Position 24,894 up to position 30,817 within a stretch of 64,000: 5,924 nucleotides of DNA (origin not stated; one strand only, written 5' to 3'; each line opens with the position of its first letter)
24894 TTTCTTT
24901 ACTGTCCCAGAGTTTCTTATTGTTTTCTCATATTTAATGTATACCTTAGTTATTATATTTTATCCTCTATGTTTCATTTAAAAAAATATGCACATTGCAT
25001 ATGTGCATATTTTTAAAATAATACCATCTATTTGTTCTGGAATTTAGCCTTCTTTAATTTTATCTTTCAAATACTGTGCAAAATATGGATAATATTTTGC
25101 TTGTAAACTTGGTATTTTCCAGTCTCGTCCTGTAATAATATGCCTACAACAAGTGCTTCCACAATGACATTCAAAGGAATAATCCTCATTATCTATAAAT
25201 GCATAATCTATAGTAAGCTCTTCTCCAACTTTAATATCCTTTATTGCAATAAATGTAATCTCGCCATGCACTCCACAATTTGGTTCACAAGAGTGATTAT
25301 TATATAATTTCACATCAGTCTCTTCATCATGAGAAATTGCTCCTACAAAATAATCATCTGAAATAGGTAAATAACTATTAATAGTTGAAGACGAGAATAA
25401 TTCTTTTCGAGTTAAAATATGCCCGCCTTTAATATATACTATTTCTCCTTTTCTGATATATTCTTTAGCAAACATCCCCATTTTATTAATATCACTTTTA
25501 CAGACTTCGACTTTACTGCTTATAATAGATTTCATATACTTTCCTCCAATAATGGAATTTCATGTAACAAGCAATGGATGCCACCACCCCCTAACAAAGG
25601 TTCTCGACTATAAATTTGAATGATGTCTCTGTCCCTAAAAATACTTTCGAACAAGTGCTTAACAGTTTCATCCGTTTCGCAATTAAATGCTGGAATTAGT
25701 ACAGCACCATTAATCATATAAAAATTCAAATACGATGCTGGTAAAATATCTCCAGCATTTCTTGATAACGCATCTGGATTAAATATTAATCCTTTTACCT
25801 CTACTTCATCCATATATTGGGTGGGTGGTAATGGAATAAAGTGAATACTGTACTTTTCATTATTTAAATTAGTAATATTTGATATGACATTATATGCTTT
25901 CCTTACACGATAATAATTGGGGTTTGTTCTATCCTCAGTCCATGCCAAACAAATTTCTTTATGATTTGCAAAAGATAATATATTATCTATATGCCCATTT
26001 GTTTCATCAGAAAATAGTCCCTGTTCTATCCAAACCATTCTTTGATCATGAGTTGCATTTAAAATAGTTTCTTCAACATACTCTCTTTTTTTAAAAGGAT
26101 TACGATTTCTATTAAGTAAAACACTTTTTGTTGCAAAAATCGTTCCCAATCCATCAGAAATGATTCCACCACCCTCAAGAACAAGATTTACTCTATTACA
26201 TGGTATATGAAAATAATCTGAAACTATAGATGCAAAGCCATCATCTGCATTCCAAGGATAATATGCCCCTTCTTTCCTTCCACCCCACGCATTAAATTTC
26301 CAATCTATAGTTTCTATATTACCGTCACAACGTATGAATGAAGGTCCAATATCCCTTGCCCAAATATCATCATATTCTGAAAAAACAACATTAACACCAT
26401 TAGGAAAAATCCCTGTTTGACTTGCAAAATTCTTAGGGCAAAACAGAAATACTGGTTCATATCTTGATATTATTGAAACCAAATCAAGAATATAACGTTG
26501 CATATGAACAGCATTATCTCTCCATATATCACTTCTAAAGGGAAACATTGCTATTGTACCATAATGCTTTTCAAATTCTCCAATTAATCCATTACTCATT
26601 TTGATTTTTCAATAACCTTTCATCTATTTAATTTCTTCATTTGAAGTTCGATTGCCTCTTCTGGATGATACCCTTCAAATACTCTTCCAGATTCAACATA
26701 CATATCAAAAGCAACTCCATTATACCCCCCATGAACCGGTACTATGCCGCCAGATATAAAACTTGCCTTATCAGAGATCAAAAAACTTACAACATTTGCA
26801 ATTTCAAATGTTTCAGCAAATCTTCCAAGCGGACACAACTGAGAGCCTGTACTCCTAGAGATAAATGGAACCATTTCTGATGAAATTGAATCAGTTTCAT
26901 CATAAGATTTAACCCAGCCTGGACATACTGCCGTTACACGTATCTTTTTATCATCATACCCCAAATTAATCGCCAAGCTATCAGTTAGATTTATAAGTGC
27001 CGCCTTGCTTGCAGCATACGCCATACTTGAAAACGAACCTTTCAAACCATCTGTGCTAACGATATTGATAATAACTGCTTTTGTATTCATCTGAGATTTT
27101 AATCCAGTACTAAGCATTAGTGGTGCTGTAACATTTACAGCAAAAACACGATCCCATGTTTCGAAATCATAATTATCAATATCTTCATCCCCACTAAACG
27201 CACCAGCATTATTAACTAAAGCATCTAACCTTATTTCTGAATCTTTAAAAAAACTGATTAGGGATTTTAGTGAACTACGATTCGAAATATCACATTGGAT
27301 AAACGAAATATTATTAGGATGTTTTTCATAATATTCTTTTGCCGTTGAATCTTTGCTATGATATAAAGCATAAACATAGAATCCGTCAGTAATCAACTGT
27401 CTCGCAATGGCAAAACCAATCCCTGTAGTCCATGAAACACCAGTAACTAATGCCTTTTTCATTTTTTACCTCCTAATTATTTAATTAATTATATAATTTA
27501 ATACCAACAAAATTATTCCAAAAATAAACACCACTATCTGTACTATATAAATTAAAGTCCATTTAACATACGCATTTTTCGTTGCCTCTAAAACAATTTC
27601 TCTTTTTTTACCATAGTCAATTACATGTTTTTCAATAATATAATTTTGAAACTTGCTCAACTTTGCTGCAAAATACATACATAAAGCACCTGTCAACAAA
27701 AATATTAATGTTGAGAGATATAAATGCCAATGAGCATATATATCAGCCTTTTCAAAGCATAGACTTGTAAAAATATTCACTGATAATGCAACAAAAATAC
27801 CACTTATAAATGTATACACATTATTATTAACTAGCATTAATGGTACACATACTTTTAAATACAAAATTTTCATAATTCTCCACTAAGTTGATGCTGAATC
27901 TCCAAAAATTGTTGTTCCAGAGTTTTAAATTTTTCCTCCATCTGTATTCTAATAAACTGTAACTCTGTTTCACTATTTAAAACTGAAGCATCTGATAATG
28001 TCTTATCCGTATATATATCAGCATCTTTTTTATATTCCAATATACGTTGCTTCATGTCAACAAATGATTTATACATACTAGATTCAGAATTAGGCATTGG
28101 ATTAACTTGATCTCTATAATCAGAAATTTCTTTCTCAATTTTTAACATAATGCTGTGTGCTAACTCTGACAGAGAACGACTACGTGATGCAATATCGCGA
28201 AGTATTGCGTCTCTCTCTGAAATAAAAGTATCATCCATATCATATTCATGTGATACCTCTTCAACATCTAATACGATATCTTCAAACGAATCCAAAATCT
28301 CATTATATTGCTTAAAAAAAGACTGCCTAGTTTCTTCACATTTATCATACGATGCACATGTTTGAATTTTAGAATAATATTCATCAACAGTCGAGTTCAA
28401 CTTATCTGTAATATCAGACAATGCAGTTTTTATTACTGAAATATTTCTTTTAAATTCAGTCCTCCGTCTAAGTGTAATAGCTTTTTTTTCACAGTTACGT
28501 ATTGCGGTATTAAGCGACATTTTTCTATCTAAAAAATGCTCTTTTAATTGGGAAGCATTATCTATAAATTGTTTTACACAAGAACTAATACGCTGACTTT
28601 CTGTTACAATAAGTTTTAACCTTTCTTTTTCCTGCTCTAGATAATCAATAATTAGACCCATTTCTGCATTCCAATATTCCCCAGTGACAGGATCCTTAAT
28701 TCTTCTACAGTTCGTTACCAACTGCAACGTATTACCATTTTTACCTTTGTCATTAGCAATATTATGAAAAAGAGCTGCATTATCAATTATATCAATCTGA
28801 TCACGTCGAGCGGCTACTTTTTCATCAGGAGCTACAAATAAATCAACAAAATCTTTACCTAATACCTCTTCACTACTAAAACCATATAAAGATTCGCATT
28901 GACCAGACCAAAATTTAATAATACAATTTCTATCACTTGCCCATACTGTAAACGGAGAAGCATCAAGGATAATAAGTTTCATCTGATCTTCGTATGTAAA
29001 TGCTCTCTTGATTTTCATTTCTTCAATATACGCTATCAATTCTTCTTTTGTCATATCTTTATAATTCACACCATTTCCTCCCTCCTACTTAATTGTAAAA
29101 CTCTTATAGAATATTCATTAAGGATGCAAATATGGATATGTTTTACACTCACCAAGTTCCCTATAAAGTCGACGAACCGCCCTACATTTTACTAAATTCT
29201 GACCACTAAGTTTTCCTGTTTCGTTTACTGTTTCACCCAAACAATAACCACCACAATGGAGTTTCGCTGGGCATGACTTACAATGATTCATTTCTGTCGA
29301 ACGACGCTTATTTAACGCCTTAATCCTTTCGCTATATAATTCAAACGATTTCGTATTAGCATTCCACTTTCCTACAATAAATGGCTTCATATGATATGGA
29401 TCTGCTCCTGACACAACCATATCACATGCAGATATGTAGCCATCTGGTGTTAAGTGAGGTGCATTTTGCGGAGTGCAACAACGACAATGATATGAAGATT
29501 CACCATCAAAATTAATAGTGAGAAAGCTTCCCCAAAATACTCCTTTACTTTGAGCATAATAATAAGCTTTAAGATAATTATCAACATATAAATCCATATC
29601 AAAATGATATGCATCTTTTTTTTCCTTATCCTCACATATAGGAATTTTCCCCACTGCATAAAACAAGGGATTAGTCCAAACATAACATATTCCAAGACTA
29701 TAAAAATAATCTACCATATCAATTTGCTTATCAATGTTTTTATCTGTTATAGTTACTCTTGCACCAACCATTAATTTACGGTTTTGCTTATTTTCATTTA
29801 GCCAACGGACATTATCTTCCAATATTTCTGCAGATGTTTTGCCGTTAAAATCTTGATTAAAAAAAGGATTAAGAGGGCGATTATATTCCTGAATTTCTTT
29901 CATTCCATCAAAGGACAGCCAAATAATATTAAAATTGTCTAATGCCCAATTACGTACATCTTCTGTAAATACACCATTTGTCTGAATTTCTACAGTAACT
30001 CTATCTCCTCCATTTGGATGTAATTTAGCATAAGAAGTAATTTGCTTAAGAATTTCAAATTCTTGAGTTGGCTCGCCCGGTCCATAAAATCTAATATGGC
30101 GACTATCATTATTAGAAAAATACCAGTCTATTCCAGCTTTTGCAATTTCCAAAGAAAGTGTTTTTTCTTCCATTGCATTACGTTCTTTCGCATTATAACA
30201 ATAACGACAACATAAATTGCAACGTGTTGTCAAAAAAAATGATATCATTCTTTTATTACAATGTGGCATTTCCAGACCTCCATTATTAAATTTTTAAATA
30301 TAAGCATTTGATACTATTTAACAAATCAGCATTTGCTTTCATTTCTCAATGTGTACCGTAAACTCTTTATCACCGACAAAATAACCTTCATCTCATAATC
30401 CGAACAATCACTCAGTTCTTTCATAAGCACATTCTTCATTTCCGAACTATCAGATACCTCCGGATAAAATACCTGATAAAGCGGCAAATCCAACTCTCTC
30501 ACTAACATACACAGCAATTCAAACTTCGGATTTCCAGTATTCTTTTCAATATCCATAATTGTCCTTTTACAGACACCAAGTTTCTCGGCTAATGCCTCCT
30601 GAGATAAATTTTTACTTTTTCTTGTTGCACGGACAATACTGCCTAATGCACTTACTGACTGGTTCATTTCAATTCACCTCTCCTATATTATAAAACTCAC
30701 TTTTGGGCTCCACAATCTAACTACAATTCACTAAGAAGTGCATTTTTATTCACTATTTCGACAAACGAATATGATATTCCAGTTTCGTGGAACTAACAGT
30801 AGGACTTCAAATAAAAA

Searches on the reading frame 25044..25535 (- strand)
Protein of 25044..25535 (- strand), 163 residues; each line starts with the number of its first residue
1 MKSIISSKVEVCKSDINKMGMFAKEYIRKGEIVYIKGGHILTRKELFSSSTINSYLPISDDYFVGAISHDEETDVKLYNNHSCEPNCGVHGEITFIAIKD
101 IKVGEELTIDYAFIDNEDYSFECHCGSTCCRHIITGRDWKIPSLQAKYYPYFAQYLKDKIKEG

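Call 52: search_protein_families(library=padloc, proteins=[window:25044-25535:-], max_evalue=0.001)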
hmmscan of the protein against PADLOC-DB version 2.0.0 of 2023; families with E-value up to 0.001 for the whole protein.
window:25044-25535:- (163 aa): 0 families

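Call 53: search_protein_families(library=pfam, proteins=[window:25044-25535:-], max_evalue=0.001)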
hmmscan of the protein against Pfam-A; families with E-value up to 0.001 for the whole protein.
window:25044-25535:- (163 aa): 1 family
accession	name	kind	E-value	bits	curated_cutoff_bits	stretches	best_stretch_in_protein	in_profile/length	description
PF00856.33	SET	-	4.2e-16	59.7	22.4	1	19-111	2-104/105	SET domain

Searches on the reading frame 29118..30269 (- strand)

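Call 3: search_protein_families(library=pfam, proteins=[window:29118-30269:-], max_evalue=0.1)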
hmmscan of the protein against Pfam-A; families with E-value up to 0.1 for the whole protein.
window:29118-30269:- (383 aa): 3 families
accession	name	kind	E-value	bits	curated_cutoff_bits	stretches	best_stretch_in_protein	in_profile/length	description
PF04055.27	Radical_SAM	-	4.7e-09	37.1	29.5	1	13-174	3-151/166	Radical SAM superfamily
PF13353.11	Fer4_12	-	5.2e-05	24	22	1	13-87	11-83/137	4Fe-4S single cluster domain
PF13186.11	SPASM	-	0.024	15.4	21.5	1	264-334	1-67/67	Iron-sulfur cluster-binding domain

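Call 8: search_protein_families(library=padloc, proteins=[window:29118-30269:-], max_evalue=0.1)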
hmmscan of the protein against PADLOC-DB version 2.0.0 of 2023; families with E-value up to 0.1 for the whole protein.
window:29118-30269:- (383 aa): 3 families
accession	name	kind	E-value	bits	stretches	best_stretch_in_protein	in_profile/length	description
PDLC02903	pVip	-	2.3e-09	35.1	1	9-127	2-107/257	Viperins not associated with kinases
PDLC02904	pVip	-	1e-07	29.8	1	7-125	3-112/262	Viperins associated with kinases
PDLC04268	PDC-M01B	-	0.022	12.1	1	279-344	34-96/275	-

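Call 9: search_protein_families(library=ncbifam, proteins=[window:29118-30269:-], max_evalue=0.1)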
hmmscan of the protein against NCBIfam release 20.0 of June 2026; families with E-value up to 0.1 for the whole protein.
window:29118-30269:- (383 aa): 52 families (the best 25 are shown)
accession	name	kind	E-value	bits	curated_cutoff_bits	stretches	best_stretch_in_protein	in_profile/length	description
NF047865.1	rSAM_PapB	equivalog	5.9e-28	98.1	340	1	9-354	5-327/330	PapB family radical SAM/SPASM ranthipeptide maturase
TIGR03906.1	quino_hemo_SAM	equivalog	6.3e-23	81.2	453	1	11-182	98-264/467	quinohemoprotein amine dehydrogenase maturation protein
TIGR03974.1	rSAM_six_Cys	equivalog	1.3e-22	80.3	425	1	12-366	102-439/451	thioether cross-link-forming SCIFF peptide maturase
NF040492.1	not_ScfB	exception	4e-20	72.1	855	1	12-364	100-436/450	ScfB-related radical SAM/SPASM orphan maturase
TIGR04064.1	rSAM_nif11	equivalog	4.2e-20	71.9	518.7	2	7-134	78-208/459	nif11-like peptide radical SAM maturase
TIGR04068.1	rSAM_ocin_clost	equivalog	2.8e-19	69.3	500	1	8-159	85-234/462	Cys-rich peptide radical SAM maturase CcpM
TIGR03978.1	rSAM_paired_1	equivalog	4.4e-19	68.6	370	1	11-235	87-297/466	His-Xaa-Ser system radical SAM maturase HxsB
TIGR03942.1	sulfatase_rSAM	equivalog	2.7e-15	56.3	349.45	1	14-371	8-352/363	anaerobic sulfatase maturase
NF041298.1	rSAM_mat_DynA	equivalog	1.2e-13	50.8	450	1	14-371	8-348/356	dynobactin maturation radical SAM/SPASM protein DynA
NF041707.1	rSAM_YhhB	equivalog_domain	2.3e-13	49.8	445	1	14-350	9-340/369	cyclophane-forming radical SAM/SPASM peptide maturase YhhB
NF038170.1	lachnocin_rSAM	equivalog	3.7e-13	49.1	550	1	4-346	73-397/440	lachnocin radical SAM maturase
TIGR04115.1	rSAM_Cxxx_rpt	equivalog_domain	9.2e-13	48.4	350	1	8-347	3-329/359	radical SAM peptide maturase, CXXX-repeat target family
TIGR04317.1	W_rSAM_matur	equivalog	1.8e-12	47.1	380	1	11-285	8-258/349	tungsten cofactor oxidoreductase radical SAM maturase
TIGR04084.1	rSAM_AF0577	subfamily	6.1e-12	45.1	225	1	12-131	2-110/347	TIGR04084 family radical SAM/SPASM domain-containing protein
TIGR04463.1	rSAM_vs_C_rich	equivalog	1e-11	44.3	525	1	14-345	89-396/438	TIGR04463 family radical SAM/SPASM RiPP maturase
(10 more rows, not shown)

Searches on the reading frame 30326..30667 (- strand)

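Call 3: search_protein_families(library=pfam, proteins=[window:30326-30667:-], max_evalue=0.1)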
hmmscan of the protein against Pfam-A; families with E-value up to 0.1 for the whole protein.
window:30326-30667:- (113 aa): 9 families
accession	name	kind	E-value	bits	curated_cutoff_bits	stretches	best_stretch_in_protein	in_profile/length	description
PF01381.28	HTH_3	-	7.9e-10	39.1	23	1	12-63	1-52/55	Helix-turn-helix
PF12844.13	HTH_19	-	3.4e-06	27.3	30.2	1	10-64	2-56/64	Helix-turn-helix domain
PF13560.12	HTH_31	-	0.00031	21.4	27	1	7-57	1-52/64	Helix-turn-helix domain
PF13413.12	HTH_25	-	0.003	17.8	24.6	1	13-43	3-33/62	Helix-turn-helix domain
PF13744.12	HTH_37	-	0.023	15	27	1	6-42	17-53/80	Helix-turn-helix domain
PF08279.18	HTH_11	-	0.029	14.7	25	1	15-37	9-32/55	HTH domain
PF13730.12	HTH_36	-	0.036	14.3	25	1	20-38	25-43/55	Helix-turn-helix domain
PF07022.19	Phage_CI_repr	-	0.054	14.3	22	1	20-65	12-56/65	Bacteriophage CI repressor helix-turn-helix domain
PF04218.19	CENP-B_N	-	0.098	12.8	21.2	0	20-43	22-45/53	CENP-B N-terminal DNA-binding domain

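Call 8: search_protein_families(library=padloc, proteins=[window:30326-30667:-], max_evalue=0.1)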
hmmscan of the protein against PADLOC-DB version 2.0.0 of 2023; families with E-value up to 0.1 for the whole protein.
window:30326-30667:- (113 aa): 21 families
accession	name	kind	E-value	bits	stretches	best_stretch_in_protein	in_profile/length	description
PDLC02926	HTH_VI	-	1e-11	42.9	1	8-83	2-78/92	-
PDLC03947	RmrA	-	4.7e-08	30.3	1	4-85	8-88/383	-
PDLC03944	RmrA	-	3.7e-07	27.5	1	10-84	9-82/384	-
PDLC03948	RmrA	-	4.3e-07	27.2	1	13-87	14-88/397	-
PDLC03949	RmrA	-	4e-06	23.9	1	13-86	8-80/363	-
PDLC03954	RmrA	-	1e-05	22.7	1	10-79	13-81/380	-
PDLC03952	RmrA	-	1.3e-05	22.3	1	12-71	27-85/395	-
PDLC03946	RmrA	-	1.6e-05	21.8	1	13-94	8-88/357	-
PDLC04142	capH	-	2.5e-05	23.3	1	8-62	7-60/103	capH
PDLC03671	Control_protein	-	0.00017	19.8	1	9-60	16-67/84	control protein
PDLC03665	Control_protein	-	0.00033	18.8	1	8-46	9-48/77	control protein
PDLC03945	RmrA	-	0.00077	16.7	1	9-61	4-56/394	-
PDLC03951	RmrA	-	0.0014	15.7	1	13-67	14-68/400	-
PDLC04775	PDC-M69A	-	0.0035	15.8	1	1-40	1-40/113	-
PDLC03669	Control_protein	-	0.007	14.6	1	10-50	12-52/96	control protein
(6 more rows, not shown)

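Call 9: search_protein_families(library=ncbifam, proteins=[window:30326-30667:-], max_evalue=0.1)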
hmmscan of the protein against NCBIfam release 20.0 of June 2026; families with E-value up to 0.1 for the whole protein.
window:30326-30667:- (113 aa): 21 families
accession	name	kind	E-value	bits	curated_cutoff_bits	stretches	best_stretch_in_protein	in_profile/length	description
TIGR03070.1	couple_hipB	subfamily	8.9e-12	44.8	71.65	1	7-60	2-55/58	type II toxin-antitoxin system Y4mF family antitoxin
NF041951.1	phage_RstR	subfamily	2e-08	34.5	80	1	12-105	7-101/108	RstR family transcriptional repressor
NF006015.0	PRK08154.1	subfamily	2.7e-08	33.3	204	1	4-95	27-117/314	anaerobic benzoate catabolism transcriptional regulator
TIGR00270.2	TIGR00270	equivalog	3.2e-07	30.3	110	1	9-70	77-138/159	multiprotein bridging factor aMBF1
NF003162.0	PRK04140.1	equivalog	5.4e-06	25.7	263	1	9-66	128-185/317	transcriptional regulator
NF007408.0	PRK09943.1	equivalog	5.8e-06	26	211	1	1-82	1-81/185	HTH-type transcriptional regulator PuuR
NF046032.1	TransRegSlrRBacil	equivalog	0.00027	21.1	250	1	8-71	2-66/149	HTH-type transcriptional regulator SlrR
NF007271.0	PRK09726.1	equivalog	0.00045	20.2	79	1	8-63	13-68/88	type II toxin-antitoxin system antitoxin HipB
NF047948.1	male_kill_WMK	equivalog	0.00047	19.7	300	1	8-104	163-259/300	WO male-killing family protein Wmk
NF052239.1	antitox_spr1629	equivalog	0.00072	18.8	335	1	9-61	4-56/377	spr1629 family repressor/antitoxin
NF007257.0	PRK09706.1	subfamily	0.00085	19.1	101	1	7-59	5-57/135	transcriptional repressor DicA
NF038310.1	lysogeny_AimR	equivalog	0.0018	17.4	70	1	16-59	5-48/365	AimR family lysis-lysogeny pheromone receptor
NF038139.1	Reg_Aceta_RamB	equivalog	0.0033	16.1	700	1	8-99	3-95/465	acetate metabolism transcriptional regulator RamB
TIGR02612.1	mob_myst_A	hypoth_equivalog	0.0043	16.9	122.6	1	12-44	30-62/150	mobile mystery protein A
NF008109.0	PRK10856.1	equivalog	0.0076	16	208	1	5-45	12-52/334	cytoskeleton protein RodZ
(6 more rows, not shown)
